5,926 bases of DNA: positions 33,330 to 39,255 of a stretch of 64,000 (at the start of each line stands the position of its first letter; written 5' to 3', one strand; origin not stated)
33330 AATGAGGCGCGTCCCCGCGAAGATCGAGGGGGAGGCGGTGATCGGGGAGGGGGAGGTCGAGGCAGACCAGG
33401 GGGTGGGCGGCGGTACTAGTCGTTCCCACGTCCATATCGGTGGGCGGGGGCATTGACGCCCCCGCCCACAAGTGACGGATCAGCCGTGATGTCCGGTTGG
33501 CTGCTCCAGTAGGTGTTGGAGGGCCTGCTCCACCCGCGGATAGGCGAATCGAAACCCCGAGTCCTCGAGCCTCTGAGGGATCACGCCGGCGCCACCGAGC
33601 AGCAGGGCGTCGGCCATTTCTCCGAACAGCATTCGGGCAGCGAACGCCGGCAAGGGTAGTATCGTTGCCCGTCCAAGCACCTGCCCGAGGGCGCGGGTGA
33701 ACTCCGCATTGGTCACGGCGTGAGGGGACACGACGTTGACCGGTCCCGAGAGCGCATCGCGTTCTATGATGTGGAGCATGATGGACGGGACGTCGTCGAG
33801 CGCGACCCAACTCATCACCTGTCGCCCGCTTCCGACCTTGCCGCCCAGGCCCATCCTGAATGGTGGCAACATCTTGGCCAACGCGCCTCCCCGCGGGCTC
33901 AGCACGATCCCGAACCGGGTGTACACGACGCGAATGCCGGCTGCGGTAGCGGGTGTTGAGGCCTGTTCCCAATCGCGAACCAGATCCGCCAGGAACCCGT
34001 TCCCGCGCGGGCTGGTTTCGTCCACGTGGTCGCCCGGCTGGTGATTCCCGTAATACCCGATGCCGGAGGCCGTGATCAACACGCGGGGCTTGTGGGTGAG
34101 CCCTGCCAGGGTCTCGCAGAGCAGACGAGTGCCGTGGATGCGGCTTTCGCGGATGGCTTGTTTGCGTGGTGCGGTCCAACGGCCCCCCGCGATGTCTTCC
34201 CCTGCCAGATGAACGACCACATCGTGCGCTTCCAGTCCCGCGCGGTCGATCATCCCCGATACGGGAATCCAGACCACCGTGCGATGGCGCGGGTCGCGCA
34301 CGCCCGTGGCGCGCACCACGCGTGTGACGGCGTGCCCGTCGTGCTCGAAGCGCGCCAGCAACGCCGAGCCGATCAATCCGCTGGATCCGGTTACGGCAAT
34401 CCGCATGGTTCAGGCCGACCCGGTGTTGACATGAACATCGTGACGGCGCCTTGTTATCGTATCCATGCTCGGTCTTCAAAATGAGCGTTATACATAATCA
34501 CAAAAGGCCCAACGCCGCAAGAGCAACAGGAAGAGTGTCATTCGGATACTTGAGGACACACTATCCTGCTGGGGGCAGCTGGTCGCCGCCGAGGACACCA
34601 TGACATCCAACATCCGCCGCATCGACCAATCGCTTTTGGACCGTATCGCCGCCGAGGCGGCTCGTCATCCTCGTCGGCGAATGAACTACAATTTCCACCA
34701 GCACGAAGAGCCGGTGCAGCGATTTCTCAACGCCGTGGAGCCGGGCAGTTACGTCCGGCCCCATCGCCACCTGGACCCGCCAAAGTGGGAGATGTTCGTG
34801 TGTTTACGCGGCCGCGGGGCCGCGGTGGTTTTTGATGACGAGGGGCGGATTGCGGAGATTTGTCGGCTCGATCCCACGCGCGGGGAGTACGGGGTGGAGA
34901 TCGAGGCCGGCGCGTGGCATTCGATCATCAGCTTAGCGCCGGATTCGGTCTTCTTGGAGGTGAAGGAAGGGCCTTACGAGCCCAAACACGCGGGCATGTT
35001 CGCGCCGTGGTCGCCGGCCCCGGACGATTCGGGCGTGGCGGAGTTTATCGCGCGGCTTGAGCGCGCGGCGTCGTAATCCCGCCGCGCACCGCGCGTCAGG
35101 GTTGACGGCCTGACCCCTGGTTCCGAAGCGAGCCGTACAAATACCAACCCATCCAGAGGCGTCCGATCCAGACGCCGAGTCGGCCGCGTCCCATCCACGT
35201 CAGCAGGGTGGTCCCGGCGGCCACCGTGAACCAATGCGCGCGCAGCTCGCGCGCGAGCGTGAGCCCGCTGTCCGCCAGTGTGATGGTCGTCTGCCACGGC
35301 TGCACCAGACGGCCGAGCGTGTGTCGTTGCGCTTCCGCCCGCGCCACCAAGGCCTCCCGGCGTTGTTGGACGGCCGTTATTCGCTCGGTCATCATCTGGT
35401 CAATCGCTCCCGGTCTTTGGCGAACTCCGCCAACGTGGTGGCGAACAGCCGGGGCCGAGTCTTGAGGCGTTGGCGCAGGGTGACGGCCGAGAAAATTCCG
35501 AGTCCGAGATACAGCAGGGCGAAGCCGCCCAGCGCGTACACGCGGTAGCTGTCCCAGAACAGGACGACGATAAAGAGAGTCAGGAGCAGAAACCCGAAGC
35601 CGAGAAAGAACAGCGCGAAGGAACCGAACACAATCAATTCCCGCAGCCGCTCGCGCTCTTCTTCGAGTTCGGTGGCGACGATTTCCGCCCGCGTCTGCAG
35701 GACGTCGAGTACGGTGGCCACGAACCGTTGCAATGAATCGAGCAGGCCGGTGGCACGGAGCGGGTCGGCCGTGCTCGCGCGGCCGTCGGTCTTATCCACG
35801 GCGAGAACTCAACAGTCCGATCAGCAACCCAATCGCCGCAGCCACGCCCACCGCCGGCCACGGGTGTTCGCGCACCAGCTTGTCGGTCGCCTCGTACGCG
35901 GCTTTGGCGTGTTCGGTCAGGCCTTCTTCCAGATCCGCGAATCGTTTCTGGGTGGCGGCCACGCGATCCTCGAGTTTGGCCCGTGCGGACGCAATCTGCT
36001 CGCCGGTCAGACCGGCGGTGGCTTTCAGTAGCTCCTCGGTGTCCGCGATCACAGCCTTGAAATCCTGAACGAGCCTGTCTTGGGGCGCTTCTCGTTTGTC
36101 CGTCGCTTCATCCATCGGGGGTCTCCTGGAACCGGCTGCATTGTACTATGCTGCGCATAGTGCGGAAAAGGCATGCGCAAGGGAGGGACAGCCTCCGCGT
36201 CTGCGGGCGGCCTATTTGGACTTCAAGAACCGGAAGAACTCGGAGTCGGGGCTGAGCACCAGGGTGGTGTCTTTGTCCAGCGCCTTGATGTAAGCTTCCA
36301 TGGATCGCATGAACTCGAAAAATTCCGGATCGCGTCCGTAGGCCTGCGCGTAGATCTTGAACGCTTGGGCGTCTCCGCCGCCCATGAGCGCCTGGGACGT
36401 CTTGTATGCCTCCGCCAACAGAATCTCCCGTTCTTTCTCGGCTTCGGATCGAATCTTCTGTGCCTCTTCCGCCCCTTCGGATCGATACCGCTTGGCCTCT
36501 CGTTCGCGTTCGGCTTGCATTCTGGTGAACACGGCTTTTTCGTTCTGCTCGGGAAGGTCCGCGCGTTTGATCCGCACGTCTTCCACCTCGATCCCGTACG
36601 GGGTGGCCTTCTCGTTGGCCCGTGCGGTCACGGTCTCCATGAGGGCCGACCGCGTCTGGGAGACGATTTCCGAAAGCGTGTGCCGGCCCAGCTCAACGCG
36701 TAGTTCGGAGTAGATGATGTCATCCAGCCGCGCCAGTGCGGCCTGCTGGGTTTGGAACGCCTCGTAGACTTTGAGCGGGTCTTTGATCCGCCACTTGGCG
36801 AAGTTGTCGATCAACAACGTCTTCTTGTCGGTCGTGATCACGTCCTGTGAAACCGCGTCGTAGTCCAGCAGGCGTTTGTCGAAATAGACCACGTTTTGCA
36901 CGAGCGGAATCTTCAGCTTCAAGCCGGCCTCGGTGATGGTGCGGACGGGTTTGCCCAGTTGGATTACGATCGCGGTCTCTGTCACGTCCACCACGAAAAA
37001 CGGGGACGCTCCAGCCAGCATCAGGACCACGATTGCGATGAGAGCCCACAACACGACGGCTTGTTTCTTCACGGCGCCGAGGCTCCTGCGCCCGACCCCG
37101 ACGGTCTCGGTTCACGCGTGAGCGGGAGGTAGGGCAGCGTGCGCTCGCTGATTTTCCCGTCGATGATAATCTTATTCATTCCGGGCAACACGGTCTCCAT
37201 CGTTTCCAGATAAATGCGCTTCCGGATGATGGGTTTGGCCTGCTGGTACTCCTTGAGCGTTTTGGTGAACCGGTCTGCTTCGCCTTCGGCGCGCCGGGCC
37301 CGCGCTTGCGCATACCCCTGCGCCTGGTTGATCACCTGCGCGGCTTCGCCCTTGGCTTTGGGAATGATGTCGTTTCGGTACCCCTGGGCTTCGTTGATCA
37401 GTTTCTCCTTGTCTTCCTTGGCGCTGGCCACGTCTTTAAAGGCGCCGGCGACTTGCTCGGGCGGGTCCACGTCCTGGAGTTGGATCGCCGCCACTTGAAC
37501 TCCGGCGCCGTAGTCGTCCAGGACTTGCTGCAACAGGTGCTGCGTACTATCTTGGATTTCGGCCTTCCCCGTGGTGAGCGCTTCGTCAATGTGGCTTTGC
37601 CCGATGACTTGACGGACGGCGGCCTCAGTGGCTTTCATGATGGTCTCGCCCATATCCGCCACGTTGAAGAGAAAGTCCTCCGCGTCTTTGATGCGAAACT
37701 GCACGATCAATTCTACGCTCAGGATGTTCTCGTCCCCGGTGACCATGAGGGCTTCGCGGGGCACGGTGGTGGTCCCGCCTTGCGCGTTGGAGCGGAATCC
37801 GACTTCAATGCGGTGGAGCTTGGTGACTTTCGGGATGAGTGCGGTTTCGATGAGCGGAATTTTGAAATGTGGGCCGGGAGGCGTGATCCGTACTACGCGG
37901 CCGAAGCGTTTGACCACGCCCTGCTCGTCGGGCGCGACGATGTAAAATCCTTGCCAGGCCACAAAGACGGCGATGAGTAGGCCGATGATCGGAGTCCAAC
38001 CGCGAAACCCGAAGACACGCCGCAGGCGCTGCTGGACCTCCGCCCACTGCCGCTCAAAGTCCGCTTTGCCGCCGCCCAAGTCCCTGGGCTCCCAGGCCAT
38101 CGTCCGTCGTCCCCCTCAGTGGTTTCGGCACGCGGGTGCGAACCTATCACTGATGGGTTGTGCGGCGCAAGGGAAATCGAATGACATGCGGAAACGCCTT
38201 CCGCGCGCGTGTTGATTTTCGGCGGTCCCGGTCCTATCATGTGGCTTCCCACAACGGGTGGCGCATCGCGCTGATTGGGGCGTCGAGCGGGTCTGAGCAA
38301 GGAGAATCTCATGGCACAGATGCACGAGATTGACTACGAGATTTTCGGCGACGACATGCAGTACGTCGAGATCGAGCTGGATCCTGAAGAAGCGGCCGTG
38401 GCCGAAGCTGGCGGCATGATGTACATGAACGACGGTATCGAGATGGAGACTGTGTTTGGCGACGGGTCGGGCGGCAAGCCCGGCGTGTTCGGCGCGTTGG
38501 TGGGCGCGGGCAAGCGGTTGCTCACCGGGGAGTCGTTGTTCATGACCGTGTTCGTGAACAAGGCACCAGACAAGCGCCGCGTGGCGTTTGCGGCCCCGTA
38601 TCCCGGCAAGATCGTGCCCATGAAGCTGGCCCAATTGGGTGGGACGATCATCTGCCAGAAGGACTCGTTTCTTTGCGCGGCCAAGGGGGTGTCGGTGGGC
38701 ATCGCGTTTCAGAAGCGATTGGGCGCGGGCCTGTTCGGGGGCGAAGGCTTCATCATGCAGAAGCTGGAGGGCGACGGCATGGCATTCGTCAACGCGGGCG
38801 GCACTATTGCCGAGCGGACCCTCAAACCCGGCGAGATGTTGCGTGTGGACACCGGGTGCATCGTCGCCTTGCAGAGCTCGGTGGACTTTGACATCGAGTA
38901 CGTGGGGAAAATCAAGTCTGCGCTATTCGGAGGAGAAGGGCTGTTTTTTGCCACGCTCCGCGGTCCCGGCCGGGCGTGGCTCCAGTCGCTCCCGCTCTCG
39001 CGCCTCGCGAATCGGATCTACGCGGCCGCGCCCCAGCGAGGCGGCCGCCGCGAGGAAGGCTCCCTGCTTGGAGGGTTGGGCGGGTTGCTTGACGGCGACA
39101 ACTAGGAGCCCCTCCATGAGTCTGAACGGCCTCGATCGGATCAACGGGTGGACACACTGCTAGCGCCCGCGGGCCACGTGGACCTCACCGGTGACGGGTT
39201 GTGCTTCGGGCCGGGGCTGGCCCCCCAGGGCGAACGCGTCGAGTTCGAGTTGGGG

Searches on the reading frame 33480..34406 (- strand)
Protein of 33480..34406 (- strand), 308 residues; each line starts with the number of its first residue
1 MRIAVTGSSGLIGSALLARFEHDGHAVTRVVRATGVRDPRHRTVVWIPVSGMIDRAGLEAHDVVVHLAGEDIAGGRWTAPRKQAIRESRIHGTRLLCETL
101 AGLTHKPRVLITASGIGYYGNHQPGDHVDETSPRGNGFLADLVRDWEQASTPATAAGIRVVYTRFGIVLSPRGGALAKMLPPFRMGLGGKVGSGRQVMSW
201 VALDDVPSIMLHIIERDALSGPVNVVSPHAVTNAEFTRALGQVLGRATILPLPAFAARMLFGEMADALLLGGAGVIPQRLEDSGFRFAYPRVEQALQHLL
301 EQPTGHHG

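Call 11: search_protein_families(library=pfam, proteins=[window:33480-34406:-], max_evalue=0.001)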
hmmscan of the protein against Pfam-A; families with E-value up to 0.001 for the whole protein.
window:33480-34406:- (308 aa): 2 families
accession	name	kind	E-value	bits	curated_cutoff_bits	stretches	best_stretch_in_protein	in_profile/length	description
PF08338.16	DUF1731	-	3.7e-19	68.6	27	1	252-299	1-47/47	Domain of unknown function (DUF1731)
PF01370.27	Epimerase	-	2.5e-16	60.2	20.9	1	3-217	1-229/240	NAD dependent epimerase/dehydratase family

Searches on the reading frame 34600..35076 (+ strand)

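Call 11: search_protein_families(library=pfam, proteins=[window:34600-35076:+], max_evalue=0.001)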
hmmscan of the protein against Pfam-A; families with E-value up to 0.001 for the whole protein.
window:34600-35076:+ (158 aa): 1 family
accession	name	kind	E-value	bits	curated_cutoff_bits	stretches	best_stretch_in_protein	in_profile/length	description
PF19480.5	DUF6016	-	5e-14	53.4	27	2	8-83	1-75/141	Domain of unknown function (DUF6016)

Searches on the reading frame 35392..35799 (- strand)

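Call 11: search_protein_families(library=pfam, proteins=[window:35392-35799:-], max_evalue=0.001)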
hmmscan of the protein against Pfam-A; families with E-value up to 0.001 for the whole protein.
window:35392-35799:- (135 aa): 1 family
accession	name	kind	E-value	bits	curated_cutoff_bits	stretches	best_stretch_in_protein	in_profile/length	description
PF07332.16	Phage_holin_3_6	-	2.3e-16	60.3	28.4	1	21-133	2-115/116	Putative Actinobacterial Holin-X, holin superfamily III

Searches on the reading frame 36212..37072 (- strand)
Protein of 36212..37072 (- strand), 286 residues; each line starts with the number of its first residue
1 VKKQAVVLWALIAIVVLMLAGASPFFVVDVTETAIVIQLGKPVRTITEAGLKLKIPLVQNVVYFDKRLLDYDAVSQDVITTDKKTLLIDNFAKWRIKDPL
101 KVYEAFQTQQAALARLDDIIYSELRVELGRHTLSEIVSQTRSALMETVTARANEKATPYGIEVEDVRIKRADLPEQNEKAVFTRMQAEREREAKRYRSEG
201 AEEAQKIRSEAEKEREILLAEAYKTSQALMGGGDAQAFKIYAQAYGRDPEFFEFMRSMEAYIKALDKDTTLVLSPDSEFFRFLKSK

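Call 10: search_protein_families(library=pfam, proteins=[window:36212-37072:-], max_evalue=0.001)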
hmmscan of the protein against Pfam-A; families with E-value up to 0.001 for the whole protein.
window:36212-37072:- (286 aa): 1 family
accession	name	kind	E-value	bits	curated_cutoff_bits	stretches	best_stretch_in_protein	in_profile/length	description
PF01145.31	Band_7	-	2.3e-34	119.4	23.6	1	27-200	2-174/176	SPFH domain / Band 7 family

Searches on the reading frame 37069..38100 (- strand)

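Call 10: search_protein_families(library=pfam, proteins=[window:37069-38100:-], max_evalue=0.001)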
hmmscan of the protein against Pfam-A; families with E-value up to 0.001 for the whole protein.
window:37069-38100:- (343 aa): 1 family
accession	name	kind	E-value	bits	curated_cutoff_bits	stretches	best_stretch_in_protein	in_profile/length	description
PF01145.31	Band_7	-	1.1e-28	100.9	23.6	1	54-240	2-174/176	SPFH domain / Band 7 family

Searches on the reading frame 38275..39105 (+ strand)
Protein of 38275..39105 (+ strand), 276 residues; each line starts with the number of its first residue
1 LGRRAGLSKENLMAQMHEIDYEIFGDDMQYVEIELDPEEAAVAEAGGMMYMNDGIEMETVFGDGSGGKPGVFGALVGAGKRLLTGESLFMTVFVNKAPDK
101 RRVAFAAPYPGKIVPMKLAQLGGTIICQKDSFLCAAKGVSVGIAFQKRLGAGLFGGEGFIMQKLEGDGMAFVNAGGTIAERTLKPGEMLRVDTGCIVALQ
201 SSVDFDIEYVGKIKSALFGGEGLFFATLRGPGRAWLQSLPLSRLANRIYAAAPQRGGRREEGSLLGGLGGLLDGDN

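Call 10: search_protein_families(library=pfam, proteins=[window:38275-39105:+], max_evalue=0.001)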
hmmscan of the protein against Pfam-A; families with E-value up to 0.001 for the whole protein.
window:38275-39105:+ (276 aa): 1 family
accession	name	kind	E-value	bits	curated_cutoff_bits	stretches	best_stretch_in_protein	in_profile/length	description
PF01987.23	AIM24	-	7.1e-74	248.4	25.7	1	21-239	1-205/205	Mitochondrial biogenesis AIM24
